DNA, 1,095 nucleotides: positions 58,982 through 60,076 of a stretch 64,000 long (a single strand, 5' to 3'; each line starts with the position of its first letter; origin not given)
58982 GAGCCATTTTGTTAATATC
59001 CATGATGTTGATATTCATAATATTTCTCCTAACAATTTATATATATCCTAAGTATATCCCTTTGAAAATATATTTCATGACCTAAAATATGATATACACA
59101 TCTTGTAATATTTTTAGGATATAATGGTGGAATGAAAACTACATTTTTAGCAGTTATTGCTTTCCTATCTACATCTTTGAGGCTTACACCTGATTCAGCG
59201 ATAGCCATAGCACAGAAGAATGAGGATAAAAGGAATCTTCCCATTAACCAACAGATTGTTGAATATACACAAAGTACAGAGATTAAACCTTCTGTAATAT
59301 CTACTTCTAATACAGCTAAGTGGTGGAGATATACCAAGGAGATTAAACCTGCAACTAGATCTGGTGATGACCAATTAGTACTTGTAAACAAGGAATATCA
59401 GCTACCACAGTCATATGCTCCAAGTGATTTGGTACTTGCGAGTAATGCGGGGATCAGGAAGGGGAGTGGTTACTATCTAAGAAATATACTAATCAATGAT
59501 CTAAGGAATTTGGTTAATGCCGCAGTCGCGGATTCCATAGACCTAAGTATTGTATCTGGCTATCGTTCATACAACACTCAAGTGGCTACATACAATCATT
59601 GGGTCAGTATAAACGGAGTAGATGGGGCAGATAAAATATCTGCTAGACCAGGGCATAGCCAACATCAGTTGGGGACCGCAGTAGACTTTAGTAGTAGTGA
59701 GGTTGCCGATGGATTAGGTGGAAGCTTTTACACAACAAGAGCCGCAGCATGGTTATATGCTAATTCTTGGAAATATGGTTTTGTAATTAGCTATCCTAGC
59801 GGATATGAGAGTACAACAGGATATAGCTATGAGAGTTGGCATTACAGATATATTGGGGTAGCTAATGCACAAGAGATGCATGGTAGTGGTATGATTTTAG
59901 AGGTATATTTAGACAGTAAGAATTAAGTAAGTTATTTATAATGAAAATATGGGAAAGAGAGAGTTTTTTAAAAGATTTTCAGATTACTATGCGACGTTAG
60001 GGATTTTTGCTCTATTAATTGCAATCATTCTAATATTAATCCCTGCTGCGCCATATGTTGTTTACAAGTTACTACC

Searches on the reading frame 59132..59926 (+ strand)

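Call 86: search_protein_families(library=pfam, proteins=[window:59132-59926:+], max_evalue=0.001)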
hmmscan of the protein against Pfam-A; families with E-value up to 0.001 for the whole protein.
window:59132-59926:+ (264 aa): 1 family
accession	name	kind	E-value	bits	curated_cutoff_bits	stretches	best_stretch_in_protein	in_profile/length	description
PF02557.22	VanY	-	9.5e-38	129.4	25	1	115-242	3-131/132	D-alanyl-D-alanine carboxypeptidase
